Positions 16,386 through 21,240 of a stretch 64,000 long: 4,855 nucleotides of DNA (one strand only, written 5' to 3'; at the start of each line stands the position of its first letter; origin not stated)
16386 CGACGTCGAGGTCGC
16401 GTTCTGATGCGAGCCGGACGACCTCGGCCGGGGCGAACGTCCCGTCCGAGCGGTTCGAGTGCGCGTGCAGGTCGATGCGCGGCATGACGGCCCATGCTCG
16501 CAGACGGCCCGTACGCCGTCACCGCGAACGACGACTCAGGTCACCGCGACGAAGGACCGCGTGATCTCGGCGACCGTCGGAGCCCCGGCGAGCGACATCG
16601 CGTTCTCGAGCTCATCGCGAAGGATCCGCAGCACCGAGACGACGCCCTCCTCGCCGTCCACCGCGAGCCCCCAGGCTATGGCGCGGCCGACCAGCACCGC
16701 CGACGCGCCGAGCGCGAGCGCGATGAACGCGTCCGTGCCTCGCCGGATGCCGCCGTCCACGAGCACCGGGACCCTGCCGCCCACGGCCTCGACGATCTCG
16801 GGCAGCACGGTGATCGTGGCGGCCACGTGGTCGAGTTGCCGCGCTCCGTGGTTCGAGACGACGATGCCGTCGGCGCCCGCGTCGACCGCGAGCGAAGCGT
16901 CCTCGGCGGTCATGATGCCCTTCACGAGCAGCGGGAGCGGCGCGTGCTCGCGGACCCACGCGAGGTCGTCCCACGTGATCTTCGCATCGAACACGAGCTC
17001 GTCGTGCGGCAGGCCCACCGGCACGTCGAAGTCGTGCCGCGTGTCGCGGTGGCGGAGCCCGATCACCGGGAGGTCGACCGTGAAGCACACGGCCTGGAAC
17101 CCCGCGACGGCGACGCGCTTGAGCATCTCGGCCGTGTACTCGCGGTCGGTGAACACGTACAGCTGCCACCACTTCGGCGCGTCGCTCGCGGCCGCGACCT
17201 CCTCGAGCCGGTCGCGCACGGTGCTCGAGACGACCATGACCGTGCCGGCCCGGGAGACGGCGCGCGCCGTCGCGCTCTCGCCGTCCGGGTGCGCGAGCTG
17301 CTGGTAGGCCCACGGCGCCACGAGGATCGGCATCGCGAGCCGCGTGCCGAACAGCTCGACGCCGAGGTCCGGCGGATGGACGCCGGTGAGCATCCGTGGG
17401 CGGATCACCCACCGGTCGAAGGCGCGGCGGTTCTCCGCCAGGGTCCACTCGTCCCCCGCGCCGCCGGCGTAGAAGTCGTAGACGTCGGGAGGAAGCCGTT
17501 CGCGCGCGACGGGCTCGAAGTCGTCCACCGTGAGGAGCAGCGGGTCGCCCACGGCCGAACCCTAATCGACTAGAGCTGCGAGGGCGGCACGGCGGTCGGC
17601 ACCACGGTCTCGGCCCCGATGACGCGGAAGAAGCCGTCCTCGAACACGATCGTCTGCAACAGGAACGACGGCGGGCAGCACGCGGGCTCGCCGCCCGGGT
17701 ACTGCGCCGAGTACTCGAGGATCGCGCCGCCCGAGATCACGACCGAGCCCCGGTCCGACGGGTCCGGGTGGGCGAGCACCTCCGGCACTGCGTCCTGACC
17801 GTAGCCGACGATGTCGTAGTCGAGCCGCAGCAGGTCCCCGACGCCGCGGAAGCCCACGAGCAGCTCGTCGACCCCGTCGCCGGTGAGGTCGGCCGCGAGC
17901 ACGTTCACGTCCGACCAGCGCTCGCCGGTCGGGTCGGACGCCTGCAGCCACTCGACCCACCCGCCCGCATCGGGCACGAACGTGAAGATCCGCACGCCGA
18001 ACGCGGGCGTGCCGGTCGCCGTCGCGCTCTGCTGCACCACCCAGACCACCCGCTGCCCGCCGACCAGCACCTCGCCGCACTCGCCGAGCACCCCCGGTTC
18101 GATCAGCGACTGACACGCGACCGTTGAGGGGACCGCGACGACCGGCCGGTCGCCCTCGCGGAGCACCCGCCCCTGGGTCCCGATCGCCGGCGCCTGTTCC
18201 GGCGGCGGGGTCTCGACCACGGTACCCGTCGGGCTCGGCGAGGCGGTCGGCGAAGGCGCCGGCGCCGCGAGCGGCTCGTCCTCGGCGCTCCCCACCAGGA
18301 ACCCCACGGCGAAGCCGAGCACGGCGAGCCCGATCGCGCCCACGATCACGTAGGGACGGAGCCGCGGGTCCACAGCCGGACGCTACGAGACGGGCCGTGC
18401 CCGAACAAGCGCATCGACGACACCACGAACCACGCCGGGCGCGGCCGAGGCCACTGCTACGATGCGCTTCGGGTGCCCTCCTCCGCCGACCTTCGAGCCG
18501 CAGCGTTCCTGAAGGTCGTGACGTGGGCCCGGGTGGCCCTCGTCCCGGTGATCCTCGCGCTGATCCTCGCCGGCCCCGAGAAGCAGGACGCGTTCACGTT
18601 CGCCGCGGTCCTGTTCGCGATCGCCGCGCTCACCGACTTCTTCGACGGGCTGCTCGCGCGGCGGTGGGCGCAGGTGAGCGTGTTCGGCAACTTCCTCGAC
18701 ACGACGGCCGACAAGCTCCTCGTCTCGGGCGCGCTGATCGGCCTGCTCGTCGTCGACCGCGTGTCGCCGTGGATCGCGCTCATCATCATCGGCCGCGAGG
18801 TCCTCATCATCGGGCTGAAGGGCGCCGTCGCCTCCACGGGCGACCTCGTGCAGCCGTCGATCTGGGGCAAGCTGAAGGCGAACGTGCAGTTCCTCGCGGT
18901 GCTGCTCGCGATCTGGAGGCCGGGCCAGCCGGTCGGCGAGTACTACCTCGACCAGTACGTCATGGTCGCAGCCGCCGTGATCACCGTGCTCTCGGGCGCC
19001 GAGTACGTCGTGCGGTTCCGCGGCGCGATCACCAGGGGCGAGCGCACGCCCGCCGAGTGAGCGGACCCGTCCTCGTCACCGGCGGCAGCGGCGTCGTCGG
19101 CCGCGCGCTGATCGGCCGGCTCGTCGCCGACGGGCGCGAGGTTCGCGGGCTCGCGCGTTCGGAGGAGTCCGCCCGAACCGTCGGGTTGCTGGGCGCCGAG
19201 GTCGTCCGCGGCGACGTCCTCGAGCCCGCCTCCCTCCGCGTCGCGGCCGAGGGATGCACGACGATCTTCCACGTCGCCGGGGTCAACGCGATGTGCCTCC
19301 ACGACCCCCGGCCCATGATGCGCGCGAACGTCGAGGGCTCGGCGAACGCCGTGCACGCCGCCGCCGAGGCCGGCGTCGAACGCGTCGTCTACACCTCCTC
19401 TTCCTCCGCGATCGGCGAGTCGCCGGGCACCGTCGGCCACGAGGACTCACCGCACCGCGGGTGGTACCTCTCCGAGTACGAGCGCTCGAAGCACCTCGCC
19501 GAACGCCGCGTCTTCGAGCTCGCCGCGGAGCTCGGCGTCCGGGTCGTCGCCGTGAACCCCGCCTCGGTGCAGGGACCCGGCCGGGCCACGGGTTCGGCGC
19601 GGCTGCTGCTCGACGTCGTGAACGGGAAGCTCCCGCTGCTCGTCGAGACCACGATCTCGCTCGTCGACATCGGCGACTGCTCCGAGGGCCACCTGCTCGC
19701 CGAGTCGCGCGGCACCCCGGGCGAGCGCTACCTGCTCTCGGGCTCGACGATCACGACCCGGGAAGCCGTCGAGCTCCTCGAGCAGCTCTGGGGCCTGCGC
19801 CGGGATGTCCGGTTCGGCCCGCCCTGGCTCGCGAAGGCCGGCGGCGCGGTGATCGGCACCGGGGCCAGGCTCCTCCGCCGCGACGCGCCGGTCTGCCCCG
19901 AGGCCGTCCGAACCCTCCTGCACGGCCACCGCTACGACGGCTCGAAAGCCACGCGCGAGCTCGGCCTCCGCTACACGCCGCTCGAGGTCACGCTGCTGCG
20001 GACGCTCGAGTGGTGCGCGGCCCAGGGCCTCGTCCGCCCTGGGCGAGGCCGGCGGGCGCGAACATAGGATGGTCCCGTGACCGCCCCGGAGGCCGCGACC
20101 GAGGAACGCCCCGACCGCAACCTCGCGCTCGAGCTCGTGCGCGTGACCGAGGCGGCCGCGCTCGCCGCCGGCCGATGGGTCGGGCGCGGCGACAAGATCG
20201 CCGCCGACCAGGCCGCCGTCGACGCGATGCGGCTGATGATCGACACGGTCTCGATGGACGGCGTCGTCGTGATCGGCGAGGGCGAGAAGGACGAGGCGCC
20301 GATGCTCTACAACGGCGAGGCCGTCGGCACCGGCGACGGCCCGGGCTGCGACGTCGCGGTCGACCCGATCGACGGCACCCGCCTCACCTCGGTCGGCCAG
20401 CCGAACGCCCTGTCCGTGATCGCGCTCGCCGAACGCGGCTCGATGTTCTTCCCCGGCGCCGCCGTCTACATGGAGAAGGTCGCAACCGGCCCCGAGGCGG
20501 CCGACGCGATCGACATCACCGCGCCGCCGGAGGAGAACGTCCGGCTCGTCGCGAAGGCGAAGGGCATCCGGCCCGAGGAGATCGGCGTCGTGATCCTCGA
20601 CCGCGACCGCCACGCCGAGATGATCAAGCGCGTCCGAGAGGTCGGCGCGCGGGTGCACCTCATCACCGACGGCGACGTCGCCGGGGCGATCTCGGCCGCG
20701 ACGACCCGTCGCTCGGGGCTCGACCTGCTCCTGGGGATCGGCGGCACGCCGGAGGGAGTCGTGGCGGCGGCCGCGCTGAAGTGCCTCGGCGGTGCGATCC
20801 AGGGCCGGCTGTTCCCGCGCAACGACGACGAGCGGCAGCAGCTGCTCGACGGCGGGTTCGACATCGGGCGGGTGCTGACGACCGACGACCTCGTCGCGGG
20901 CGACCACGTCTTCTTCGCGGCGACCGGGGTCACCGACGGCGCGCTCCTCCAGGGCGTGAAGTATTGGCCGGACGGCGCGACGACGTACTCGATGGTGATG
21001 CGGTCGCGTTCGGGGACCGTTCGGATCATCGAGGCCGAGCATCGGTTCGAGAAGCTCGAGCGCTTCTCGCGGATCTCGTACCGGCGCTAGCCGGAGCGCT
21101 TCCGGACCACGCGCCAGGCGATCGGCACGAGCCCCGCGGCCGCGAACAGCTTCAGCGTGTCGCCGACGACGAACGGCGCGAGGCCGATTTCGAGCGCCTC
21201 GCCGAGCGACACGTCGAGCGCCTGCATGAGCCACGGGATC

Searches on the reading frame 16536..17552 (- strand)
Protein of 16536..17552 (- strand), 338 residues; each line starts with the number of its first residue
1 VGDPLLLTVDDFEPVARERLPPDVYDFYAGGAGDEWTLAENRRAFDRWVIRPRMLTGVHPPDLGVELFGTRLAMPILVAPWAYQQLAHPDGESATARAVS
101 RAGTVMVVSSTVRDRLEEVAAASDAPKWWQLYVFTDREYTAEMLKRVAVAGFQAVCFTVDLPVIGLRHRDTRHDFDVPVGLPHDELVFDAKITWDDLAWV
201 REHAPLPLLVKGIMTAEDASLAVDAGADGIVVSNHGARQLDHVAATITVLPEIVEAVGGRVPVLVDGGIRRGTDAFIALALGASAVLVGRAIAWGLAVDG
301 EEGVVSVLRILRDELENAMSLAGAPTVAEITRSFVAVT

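Call 51: search_protein_families(library=ncbifam, proteins=[window:16536-17552:-], max_evalue=0.001)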
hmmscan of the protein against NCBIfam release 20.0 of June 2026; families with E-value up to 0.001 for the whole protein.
window:16536-17552:- (338 aa): 11 families
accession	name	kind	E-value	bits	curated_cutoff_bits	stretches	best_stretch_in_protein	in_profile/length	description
NF008398.0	PRK11197.1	subfamily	1.5e-80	270.9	376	2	188-335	228-375/381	L-lactate dehydrogenase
TIGR02708.1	L_lactate_ox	equivalog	1e-77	261.7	645.5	1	8-330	15-353/367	L-lactate oxidase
NF033901.1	L_lactate_LldD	exception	2e-73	247.6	550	2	188-333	228-373/377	FMN-dependent L-lactate dehydrogenase LldD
TIGR03966.1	actino_HemFlav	equivalog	5.5e-70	236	470.85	2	190-335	232-377/385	pre-mycofactocin synthase MftD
TIGR02151.1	IPP_isom_2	equivalog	3.9e-10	39.2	281.3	1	248-333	248-332/338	type 2 isopentenyl-diphosphate Delta-isomerase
NF002231.0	PRK01130.1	subfamily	3.9e-05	22.8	189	0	208-293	129-214/230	putative N-acetylmannosamine-6-phosphate 2-epimerase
TIGR01302.1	IMP_dehydrog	equivalog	5.4e-05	22.2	481.5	1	197-293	256-360/450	IMP dehydrogenase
NF003302.0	PRK04302.1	subfamily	8.1e-05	22.5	132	0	250-293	163-206/223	triose-phosphate isomerase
NF041303.1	Indglycph_syn_Halo_TrpC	equivalog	0.0007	19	380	0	213-293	159-237/250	indole-3-glycerol phosphate synthase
NF003198.0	PRK04169.1-2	subfamily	0.00097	18.3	247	0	246-292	181-229/249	geranylgeranylglyceryl/heptaprenylglyceryl phosphate synthase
TIGR03151.1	enACPred_II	equivalog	0.00099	18.5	453.1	1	225-290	128-191/307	enoyl-[acyl-carrier-protein] reductase FabK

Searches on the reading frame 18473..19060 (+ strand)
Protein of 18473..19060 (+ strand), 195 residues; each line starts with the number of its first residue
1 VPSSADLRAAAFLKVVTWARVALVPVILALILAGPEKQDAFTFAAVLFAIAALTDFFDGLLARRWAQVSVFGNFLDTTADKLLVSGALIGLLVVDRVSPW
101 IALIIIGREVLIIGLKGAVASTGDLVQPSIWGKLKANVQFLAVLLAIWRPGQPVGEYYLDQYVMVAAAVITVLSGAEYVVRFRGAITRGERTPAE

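Call 45: search_protein_families(library=pfam, proteins=[window:18473-19060:+], max_evalue=0.01)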
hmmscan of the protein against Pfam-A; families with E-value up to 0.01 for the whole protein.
window:18473-19060:+ (195 aa): 1 family
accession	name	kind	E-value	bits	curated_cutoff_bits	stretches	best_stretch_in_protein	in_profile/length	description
PF01066.26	CDP-OH_P_transf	-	6.2e-33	114.8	22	1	15-172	6-151/152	CDP-alcohol phosphatidyltransferase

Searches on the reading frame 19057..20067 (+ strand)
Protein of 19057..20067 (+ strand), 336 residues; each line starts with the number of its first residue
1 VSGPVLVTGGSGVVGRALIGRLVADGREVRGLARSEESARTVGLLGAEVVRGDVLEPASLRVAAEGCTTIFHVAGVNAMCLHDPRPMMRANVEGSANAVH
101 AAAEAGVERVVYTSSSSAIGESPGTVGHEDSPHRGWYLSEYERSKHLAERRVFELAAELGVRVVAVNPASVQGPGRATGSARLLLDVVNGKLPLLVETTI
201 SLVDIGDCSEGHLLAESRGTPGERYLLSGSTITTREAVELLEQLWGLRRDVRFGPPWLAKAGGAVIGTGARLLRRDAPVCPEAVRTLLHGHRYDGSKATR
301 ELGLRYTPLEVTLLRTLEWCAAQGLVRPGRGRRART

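Call 45: search_protein_families(library=pfam, proteins=[window:19057-20067:+], max_evalue=0.01)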
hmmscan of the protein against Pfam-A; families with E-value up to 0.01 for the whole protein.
window:19057-20067:+ (336 aa): 11 families
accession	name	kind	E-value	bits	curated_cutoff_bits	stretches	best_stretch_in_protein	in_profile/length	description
PF01370.27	Epimerase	-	5.6e-29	101.7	20.9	1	5-214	1-223/240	NAD dependent epimerase/dehydratase family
PF01073.25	3Beta_HSD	-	3e-25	89.2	22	1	6-182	1-192/280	3-beta hydroxysteroid dehydrogenase/isomerase family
PF13460.12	NAD_binding_10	-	6.7e-17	62.4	27.2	1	9-150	1-129/184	NAD(P)H-binding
PF05368.20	NmrA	-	3.1e-13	50.4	27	1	4-117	4-109/298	NmrA-like family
PF16363.11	GDP_Man_Dehyd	-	5.7e-10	39.6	27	1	6-185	1-198/332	GDP-mannose 4,6 dehydratase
PF07993.18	NAD_binding_4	-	1.8e-09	37.5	20.1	1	54-176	70-211/258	Male sterility protein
PF02719.21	Polysacc_synt_2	-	6.2e-08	32.6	20.2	1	5-119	1-132/293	Polysaccharide biosynthesis protein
PF04321.23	RmlD_sub_bind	-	4.9e-05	23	27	1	5-154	3-138/287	RmlD substrate binding domain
PF08659.16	KR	-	0.0019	18.6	22.6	1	4-125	2-146/180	KR domain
PF00106.31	adh_short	-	0.0034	17.3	26.6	0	5-171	3-182/195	short chain dehydrogenase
PF03807.23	F420_oxidored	-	0.0041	18.1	21.6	0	10-41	6-39/94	NADP oxidoreductase coenzyme F420-dependent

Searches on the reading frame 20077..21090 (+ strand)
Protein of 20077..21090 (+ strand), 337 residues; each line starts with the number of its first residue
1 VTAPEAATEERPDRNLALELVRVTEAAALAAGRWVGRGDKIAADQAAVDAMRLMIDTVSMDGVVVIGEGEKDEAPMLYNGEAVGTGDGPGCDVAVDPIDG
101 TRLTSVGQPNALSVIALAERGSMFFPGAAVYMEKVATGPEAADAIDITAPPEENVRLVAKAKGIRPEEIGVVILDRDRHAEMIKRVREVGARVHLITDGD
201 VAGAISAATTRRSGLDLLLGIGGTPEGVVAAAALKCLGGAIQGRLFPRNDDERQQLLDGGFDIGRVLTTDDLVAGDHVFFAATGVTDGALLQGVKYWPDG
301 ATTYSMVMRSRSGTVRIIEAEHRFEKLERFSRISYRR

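Call 3: search_protein_families(library=pfam, proteins=[window:20077-21090:+], max_evalue=0.01)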
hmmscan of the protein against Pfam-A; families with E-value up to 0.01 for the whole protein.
window:20077-21090:+ (337 aa): 1 family
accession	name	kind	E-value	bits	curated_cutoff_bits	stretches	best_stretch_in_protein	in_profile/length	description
PF03320.18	FBPase_glpX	-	7.5e-138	459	27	1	14-322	1-307/307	Bacterial fructose-1,6-bisphosphatase, glpX-encoded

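Call 4: search_protein_families(library=ncbifam, proteins=[window:20077-21090:+], max_evalue=0.01)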
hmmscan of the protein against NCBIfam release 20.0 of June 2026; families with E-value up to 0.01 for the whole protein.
window:20077-21090:+ (337 aa): 1 family
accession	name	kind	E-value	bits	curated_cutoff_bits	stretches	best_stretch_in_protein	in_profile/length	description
TIGR00330.1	glpX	equivalog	3.1e-109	365.2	259.3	1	14-326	3-326/334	class II fructose-bisphosphatase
